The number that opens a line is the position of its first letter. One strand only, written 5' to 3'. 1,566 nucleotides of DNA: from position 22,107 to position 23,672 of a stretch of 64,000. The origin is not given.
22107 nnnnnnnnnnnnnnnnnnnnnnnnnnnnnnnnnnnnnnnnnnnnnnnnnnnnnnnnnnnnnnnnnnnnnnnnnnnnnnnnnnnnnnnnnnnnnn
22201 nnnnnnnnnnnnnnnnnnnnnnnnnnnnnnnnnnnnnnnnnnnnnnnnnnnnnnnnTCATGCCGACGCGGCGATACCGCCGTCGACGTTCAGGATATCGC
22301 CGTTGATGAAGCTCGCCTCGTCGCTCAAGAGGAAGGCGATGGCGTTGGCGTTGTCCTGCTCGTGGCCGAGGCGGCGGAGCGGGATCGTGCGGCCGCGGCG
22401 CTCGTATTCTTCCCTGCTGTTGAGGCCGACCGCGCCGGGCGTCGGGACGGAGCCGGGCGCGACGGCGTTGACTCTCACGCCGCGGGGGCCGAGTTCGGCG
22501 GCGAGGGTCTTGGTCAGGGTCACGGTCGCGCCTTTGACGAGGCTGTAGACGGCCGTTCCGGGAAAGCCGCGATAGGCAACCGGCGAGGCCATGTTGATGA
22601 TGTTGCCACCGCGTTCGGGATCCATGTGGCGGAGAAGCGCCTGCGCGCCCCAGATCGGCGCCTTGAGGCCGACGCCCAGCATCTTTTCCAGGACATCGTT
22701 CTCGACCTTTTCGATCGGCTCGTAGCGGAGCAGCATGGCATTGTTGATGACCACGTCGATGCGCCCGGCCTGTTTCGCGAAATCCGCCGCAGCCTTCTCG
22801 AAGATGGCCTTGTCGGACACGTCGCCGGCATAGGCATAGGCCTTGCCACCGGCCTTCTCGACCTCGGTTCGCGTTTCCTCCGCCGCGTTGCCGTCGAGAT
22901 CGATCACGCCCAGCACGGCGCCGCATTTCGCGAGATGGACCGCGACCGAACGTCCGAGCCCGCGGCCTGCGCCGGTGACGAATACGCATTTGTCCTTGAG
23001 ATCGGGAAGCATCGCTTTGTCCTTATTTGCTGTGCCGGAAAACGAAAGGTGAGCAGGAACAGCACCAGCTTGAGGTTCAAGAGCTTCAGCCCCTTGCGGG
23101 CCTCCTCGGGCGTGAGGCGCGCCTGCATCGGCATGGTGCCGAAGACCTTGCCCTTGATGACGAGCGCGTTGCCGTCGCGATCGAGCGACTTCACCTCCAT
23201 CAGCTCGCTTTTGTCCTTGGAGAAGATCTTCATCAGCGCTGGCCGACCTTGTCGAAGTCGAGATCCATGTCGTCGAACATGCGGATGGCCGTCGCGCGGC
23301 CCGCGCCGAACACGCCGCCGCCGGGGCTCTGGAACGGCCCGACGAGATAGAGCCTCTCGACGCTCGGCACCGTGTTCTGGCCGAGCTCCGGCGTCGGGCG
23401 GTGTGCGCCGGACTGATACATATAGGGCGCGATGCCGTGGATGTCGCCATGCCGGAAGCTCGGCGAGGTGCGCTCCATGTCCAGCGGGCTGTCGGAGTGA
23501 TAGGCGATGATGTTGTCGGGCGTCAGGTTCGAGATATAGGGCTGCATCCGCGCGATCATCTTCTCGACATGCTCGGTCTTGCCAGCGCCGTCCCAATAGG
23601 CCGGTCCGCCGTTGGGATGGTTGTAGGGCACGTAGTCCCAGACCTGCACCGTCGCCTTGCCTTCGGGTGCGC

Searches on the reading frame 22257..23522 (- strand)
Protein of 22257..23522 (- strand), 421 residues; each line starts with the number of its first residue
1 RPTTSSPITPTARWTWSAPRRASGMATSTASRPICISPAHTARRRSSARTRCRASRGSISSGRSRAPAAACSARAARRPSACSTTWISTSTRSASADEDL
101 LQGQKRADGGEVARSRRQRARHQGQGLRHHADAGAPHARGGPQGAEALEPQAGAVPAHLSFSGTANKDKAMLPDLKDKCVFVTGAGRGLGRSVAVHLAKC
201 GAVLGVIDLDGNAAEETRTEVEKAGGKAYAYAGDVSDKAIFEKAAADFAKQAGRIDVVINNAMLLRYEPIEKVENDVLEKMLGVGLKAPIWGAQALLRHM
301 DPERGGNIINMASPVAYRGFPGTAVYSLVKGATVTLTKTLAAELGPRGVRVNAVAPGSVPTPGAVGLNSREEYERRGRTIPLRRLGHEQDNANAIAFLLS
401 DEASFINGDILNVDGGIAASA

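Call 91: search_protein_families(library=pfam, proteins=[window:22257-23522:-], max_evalue=0.001)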
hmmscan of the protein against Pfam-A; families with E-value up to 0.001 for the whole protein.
window:22257-23522:- (421 aa): 4 families
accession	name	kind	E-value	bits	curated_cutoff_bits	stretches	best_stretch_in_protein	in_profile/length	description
PF13561.12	adh_short_C2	-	7.1e-54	183.3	27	1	184-417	1-235/236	Enoyl-(Acyl carrier protein) reductase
PF00106.31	adh_short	-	5.9e-45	153.6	26.6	1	178-369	1-192/195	short chain dehydrogenase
PF08659.16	KR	-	5.1e-12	46.5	22.6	1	180-343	3-162/180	KR domain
PF23441.1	SDR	-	0.00012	22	27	1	232-361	67-196/258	SDR-like rossmann domain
